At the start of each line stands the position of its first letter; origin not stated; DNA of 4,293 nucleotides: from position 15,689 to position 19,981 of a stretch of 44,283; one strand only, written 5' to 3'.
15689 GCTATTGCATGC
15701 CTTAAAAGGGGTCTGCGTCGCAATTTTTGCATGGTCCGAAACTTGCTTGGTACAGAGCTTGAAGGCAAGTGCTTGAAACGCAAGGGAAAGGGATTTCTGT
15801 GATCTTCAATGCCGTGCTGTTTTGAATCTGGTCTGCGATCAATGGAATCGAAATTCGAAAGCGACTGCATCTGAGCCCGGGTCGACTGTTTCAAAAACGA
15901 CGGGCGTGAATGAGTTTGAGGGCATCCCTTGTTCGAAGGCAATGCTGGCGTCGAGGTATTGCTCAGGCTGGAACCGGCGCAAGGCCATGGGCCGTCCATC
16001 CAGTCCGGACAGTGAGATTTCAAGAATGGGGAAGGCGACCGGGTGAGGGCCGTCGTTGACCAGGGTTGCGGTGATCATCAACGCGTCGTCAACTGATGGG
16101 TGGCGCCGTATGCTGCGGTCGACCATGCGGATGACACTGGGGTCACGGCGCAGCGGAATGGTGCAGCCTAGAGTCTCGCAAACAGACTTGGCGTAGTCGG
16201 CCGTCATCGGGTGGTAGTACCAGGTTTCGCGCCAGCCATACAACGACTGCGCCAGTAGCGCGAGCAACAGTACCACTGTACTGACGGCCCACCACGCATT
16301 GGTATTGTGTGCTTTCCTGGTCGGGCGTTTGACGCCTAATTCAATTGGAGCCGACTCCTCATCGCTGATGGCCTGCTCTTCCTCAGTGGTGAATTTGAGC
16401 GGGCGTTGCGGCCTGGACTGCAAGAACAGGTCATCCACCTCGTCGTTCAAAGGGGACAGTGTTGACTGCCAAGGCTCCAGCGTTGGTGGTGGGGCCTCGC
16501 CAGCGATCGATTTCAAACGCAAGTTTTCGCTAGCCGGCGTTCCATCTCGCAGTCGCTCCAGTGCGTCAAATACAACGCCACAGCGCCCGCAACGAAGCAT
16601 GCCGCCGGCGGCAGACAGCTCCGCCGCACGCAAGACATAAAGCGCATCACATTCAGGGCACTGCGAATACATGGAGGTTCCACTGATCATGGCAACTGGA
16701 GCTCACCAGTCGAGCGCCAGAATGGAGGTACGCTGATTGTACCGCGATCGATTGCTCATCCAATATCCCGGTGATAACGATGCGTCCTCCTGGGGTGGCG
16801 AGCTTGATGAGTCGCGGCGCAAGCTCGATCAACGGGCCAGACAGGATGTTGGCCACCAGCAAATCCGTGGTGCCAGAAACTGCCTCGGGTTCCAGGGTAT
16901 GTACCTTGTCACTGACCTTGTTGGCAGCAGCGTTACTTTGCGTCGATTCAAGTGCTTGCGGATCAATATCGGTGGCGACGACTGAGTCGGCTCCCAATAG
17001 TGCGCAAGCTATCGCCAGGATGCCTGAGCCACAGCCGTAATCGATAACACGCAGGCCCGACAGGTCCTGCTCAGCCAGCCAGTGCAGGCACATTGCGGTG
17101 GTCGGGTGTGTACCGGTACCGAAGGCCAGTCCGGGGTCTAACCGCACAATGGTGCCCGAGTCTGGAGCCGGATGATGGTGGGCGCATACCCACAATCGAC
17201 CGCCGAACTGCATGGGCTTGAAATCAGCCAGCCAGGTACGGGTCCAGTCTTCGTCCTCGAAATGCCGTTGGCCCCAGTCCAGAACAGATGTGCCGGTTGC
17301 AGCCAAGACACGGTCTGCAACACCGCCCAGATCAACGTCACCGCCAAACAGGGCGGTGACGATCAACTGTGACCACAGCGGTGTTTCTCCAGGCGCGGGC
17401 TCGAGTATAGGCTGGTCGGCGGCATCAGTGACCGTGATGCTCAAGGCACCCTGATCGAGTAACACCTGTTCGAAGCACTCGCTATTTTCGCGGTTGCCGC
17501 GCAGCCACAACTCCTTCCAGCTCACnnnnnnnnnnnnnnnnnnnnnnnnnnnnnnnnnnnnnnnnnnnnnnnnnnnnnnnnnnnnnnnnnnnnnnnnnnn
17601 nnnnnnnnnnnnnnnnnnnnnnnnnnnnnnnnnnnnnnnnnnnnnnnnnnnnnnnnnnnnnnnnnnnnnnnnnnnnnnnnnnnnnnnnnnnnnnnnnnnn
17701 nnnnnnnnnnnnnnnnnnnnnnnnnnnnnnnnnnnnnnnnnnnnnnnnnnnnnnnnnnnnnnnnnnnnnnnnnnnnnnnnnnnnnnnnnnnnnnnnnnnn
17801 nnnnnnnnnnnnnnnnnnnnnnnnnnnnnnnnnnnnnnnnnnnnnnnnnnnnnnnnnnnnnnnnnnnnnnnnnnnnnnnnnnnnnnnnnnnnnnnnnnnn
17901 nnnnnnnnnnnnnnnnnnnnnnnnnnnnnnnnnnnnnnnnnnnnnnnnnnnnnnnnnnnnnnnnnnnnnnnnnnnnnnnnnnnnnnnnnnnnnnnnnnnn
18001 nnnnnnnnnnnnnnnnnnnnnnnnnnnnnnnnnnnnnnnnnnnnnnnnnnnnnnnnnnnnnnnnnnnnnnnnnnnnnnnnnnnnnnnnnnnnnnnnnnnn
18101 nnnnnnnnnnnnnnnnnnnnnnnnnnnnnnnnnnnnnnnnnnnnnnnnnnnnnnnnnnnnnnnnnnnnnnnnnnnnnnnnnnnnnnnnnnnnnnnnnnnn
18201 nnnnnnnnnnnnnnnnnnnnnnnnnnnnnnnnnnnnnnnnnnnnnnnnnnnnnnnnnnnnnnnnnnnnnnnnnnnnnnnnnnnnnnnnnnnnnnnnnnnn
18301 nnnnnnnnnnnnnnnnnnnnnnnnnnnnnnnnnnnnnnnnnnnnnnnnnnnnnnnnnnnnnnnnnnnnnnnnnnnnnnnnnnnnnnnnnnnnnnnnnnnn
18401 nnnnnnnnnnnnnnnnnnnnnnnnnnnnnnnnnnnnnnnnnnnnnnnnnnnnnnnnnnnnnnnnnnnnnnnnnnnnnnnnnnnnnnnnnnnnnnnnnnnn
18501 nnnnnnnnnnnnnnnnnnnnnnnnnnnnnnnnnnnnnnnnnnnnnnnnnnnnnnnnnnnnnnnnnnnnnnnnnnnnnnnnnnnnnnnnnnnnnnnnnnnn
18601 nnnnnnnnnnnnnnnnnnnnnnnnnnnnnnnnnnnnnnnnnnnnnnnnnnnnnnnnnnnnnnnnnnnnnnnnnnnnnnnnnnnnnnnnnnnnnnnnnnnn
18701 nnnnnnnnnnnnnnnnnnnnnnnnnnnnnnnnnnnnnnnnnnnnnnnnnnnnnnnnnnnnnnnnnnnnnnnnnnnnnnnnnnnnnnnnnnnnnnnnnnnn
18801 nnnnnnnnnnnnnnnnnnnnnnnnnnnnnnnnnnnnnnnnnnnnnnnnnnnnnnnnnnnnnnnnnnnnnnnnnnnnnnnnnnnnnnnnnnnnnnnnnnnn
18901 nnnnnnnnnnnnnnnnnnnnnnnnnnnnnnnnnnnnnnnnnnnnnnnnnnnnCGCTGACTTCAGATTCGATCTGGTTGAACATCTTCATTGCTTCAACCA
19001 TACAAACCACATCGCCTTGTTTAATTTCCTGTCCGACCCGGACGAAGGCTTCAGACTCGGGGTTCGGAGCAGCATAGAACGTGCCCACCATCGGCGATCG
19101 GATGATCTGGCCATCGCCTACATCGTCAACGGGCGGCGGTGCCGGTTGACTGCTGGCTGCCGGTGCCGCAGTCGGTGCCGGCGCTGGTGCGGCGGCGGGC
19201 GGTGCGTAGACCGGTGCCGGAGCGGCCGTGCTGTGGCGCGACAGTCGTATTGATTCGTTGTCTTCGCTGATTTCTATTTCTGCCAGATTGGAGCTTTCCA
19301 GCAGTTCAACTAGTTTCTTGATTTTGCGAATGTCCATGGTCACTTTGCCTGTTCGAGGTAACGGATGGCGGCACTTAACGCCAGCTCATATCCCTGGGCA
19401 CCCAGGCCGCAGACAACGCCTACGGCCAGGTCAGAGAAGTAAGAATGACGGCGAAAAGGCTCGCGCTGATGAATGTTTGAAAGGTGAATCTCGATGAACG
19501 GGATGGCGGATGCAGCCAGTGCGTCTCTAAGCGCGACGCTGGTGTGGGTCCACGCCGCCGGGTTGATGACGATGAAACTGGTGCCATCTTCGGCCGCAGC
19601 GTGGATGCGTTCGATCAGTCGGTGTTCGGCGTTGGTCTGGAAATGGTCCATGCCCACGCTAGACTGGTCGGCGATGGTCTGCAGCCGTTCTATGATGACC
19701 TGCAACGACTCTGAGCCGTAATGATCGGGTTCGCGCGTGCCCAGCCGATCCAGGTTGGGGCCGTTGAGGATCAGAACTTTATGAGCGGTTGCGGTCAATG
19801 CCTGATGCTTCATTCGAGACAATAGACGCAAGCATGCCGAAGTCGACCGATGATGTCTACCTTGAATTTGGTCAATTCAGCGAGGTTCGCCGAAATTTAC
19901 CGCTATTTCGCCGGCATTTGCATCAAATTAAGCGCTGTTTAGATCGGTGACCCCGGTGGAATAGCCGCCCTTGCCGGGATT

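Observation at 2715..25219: Two paralogous lysyl-endopeptidase (Achromobacter protease I)-like proteases with different C-terminal targeting modules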

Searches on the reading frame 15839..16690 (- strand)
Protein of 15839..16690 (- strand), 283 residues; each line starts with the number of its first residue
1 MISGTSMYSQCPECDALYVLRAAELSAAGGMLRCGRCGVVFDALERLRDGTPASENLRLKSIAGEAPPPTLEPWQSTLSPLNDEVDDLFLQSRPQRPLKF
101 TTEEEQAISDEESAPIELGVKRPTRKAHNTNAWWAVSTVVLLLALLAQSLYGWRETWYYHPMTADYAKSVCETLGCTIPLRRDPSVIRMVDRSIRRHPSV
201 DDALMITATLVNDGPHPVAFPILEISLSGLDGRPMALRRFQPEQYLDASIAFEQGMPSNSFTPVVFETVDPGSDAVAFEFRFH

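Call 12: search_protein_families(library=pfam, proteins=[window:15839-16690:-], max_evalue=0.001)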
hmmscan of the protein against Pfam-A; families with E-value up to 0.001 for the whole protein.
window:15839-16690:- (283 aa): 3 families
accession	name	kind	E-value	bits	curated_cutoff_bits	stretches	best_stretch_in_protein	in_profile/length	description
PF11906.13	DUF3426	-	3.2e-34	118.6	27.7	1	139-282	3-147/147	Protein of unknown function (DUF3426)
PF13717.11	Zn_ribbon_4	-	1.2e-08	35.2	30.3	1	7-41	1-35/36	zinc-ribbon domain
PF13719.11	Zn_ribbon_5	-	4.7e-07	29.9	29.3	1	9-43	3-37/37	zinc-ribbon domain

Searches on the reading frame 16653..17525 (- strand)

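Call 12: search_protein_families(library=pfam, proteins=[window:16653-17525:-], max_evalue=0.001)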
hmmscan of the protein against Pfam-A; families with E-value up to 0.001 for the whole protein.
window:16653-17525:- (290 aa): 12 families
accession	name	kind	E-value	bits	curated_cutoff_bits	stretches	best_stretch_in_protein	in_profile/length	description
PF06325.19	PrmA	-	8.6e-79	265.5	22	1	3-284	2-290/296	Ribosomal protein L11 methyltransferase (PrmA)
PF05175.20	MTS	-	2.5e-10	40.7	23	1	143-231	20-106/170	Methyltransferase small domain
PF13847.12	Methyltransf_31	-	5.6e-07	29.8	27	1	156-252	3-110/145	Methyltransferase domain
PF13649.12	Methyltransf_25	-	1e-06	29.8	27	1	160-210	1-50/97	Methyltransferase domain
PF13489.12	Methyltransf_23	-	5.8e-06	26.6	27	1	150-226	16-88/164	Methyltransferase domain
PF02475.24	TRM5-TYW2_MTfase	-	1.3e-05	25.7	28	1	157-213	37-94/164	TRM5/TYW2 methyltransferase domain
PF10294.15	Methyltransf_16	-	4.6e-05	23.7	21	1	151-209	41-101/174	Lysine methyltransferase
PF08242.18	Methyltransf_12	-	0.00014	22.9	30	1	162-228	2-74/98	Methyltransferase domain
PF03602.21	Cons_hypoth95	-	0.00017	21.7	24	1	148-215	34-100/182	Conserved hypothetical protein 95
PF08241.18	Methyltransf_11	-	0.00023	22.2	21.2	1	162-209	2-52/95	Methyltransferase domain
PF00107.32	ADH_zinc_N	-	0.00055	20.3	31.8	0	168-269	3-104/129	Zinc-binding dehydrogenase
PF02005.22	TRM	-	0.00084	19.1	27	0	152-215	45-110/376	N2,N2-dimethylguanosine tRNA methyltransferase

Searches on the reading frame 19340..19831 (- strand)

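Call 12: search_protein_families(library=pfam, proteins=[window:19340-19831:-], max_evalue=0.001)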
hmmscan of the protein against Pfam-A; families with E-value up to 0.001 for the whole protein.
window:19340-19831:- (163 aa): 1 family
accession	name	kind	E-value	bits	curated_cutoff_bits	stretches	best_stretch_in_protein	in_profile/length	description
PF01220.24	DHquinase_II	-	1.5e-55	187.1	23.3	1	18-155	1-137/138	Dehydroquinase class II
